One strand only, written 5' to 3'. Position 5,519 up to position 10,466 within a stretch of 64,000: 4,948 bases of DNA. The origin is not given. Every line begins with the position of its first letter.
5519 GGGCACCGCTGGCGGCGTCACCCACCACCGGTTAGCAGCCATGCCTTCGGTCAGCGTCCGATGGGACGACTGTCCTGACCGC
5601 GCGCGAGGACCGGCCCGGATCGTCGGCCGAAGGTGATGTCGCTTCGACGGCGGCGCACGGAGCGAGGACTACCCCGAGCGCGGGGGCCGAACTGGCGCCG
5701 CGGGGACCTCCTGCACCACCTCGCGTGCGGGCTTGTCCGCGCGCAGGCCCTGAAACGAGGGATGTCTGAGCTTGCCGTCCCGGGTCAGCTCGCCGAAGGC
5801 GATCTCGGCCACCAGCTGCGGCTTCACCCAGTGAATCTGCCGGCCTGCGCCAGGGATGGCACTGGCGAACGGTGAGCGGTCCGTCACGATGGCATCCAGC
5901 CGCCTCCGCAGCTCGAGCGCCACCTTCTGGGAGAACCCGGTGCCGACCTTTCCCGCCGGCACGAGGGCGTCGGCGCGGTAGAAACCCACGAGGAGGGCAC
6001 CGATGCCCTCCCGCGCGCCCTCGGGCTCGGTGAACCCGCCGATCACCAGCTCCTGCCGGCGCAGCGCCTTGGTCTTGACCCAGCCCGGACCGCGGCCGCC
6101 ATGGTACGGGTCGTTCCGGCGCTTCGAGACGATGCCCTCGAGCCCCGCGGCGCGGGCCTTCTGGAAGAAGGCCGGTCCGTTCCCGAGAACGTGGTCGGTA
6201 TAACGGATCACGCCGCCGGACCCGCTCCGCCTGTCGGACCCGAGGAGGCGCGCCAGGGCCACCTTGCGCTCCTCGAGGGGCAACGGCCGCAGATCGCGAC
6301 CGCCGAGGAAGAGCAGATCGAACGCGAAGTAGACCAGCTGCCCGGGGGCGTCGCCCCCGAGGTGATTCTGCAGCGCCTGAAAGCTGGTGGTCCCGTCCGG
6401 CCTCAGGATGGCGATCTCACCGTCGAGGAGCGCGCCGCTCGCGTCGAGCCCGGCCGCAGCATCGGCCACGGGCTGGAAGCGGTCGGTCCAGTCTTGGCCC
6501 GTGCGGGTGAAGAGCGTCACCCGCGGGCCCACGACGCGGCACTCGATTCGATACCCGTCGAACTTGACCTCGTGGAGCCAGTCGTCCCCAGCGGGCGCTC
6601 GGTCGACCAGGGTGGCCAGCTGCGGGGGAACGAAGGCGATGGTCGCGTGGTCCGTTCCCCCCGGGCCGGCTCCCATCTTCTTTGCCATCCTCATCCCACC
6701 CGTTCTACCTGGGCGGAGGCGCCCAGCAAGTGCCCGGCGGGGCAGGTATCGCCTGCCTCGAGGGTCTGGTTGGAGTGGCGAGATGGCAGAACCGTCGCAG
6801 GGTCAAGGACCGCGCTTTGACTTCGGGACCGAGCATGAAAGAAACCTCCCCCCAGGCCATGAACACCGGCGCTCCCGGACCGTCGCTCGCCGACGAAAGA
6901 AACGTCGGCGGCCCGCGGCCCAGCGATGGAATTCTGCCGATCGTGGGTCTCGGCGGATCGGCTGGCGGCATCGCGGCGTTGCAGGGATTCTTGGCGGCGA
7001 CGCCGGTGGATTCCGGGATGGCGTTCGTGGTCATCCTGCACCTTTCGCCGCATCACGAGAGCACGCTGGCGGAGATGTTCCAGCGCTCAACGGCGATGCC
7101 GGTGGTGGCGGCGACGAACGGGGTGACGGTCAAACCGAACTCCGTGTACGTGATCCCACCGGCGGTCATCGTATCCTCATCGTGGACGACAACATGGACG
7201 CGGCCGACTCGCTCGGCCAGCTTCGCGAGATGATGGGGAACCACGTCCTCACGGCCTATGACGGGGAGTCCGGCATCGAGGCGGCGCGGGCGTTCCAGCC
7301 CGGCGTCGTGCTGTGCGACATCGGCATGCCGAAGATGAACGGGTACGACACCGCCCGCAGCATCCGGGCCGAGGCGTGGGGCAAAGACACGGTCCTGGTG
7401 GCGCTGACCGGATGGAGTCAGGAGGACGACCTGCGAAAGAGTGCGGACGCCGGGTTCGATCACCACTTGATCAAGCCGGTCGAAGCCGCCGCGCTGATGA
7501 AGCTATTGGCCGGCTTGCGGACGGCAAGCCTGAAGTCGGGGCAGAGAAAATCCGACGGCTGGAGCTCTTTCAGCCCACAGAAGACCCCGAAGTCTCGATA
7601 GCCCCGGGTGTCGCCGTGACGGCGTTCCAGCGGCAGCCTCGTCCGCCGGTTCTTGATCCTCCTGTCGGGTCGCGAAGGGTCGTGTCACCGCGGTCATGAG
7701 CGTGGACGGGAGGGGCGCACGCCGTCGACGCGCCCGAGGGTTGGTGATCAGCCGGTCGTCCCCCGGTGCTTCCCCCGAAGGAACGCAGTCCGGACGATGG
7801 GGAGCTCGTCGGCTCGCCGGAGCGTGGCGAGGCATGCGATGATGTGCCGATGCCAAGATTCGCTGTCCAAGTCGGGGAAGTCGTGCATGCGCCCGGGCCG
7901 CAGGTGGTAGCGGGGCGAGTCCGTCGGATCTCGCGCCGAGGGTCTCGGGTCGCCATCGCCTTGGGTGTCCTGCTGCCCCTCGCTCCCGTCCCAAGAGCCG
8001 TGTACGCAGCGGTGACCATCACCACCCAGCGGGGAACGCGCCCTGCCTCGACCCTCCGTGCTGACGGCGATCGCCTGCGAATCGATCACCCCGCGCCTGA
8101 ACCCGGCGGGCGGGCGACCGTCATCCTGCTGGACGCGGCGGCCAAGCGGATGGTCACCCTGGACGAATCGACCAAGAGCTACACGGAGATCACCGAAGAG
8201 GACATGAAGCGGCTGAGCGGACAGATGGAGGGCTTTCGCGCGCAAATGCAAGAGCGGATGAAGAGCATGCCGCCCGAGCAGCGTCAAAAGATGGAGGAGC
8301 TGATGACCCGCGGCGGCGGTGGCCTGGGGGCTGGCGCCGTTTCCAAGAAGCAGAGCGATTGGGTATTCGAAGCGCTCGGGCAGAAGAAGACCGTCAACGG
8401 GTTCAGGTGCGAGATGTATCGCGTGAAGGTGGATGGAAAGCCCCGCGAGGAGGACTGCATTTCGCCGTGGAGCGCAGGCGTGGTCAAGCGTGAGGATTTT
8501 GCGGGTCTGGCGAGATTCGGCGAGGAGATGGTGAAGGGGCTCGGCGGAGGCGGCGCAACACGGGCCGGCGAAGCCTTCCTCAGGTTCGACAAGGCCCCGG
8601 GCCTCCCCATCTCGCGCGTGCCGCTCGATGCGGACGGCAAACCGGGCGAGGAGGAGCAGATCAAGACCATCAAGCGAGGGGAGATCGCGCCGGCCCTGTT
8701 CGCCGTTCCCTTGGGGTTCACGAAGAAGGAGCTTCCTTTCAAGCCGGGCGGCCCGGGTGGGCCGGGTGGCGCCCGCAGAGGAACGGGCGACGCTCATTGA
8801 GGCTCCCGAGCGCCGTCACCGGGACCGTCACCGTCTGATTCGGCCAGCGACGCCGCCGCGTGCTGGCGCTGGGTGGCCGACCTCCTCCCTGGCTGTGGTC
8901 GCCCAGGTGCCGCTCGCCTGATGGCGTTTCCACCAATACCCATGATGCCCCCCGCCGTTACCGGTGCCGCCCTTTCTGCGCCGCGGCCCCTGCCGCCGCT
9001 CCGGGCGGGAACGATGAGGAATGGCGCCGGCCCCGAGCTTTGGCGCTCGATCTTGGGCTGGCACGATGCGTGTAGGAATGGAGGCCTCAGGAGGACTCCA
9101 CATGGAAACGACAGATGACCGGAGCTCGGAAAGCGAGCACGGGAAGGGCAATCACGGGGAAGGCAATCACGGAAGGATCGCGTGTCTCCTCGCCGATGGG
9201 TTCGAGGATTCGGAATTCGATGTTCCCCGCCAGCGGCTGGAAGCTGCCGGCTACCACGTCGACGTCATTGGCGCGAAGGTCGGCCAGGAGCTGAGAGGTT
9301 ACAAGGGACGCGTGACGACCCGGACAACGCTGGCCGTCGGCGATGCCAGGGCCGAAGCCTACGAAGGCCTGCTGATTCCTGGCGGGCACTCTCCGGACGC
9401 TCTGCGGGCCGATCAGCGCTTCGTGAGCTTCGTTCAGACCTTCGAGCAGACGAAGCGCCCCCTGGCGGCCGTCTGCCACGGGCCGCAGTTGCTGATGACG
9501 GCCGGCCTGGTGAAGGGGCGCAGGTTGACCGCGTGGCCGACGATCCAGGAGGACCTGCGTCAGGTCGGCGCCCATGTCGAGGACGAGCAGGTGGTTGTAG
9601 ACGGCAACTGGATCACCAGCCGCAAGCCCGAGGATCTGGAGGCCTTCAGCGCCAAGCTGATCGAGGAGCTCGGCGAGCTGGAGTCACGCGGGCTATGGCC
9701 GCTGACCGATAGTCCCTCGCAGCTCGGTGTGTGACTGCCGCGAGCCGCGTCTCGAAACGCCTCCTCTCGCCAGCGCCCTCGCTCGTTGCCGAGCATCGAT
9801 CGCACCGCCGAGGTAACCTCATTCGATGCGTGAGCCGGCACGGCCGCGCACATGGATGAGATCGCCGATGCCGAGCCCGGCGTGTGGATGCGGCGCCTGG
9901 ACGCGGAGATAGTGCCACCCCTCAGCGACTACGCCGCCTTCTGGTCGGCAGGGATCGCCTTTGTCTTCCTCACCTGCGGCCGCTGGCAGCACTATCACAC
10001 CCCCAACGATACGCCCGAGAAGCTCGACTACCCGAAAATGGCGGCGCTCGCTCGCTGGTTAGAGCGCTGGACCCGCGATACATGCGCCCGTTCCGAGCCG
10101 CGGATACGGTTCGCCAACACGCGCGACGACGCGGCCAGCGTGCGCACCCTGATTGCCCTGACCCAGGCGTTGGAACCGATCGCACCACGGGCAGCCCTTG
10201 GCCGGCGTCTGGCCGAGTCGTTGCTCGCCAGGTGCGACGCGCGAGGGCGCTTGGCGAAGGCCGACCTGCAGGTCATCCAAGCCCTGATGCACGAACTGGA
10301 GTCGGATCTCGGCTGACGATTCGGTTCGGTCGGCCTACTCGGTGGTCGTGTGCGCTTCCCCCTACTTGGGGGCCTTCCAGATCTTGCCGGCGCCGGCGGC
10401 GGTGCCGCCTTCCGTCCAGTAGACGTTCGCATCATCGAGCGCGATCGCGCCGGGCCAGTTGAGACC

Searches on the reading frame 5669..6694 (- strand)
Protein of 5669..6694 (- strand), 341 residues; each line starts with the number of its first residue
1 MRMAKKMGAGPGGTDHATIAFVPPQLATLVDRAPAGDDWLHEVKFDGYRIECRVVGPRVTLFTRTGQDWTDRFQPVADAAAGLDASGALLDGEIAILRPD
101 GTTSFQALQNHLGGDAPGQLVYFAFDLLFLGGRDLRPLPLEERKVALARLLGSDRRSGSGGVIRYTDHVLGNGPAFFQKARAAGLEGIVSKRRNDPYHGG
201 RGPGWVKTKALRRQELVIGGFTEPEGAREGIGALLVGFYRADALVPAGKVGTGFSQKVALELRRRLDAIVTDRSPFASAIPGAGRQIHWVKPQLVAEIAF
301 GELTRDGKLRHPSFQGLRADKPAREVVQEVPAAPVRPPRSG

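Call 19: search_protein_families(library=pfam, proteins=[window:5669-6694:-], max_evalue=0.001)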
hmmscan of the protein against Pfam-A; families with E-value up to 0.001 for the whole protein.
window:5669-6694:- (341 aa): 2 families
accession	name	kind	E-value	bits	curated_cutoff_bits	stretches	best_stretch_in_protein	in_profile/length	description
PF04679.21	DNA_ligase_A_C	-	2.6e-28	98.7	27.5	1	228-321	2-94/94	ATP dependent DNA ligase C terminal region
PF01068.26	DNA_ligase_A_M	-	1.2e-21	77.8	26.2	1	36-209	19-204/204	ATP dependent DNA ligase domain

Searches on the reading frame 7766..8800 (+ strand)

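Call 19: search_protein_families(library=pfam, proteins=[window:7766-8800:+], max_evalue=0.001)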
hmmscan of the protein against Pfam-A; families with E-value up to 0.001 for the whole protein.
window:7766-8800:+ (344 aa): 1 family
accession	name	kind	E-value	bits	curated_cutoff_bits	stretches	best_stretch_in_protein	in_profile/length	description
PF14371.13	DUF4412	-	6.5e-07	29.8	21.6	0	191-233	79-119/191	Domain of unknown function (DUF4412)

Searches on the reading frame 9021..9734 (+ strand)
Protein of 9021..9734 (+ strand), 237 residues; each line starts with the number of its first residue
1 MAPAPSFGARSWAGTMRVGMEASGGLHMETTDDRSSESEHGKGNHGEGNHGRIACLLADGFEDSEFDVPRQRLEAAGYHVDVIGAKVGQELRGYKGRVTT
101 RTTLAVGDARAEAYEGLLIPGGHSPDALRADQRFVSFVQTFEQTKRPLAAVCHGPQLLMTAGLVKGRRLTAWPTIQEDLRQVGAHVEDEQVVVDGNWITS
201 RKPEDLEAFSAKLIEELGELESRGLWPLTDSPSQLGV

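Call 19: search_protein_families(library=pfam, proteins=[window:9021-9734:+], max_evalue=0.001)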
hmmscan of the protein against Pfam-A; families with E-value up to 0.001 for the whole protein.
window:9021-9734:+ (237 aa): 1 family
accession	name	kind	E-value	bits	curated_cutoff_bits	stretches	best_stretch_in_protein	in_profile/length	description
PF01965.30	DJ-1_PfpI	-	6.7e-49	166.3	26.6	1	52-216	2-165/165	DJ-1/PfpI family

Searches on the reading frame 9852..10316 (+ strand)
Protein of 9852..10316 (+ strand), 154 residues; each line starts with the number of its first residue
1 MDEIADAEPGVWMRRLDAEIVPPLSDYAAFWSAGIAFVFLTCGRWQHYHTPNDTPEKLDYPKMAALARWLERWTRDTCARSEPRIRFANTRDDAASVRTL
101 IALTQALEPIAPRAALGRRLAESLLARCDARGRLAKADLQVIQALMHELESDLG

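Call 19: search_protein_families(library=pfam, proteins=[window:9852-10316:+], max_evalue=0.001)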
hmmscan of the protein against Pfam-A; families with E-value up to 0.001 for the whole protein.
window:9852-10316:+ (154 aa): 1 family
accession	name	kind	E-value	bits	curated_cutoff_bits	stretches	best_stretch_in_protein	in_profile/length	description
PF04389.22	Peptidase_M28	-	0.00028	21.1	21.3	1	25-69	143-188/193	Peptidase family M28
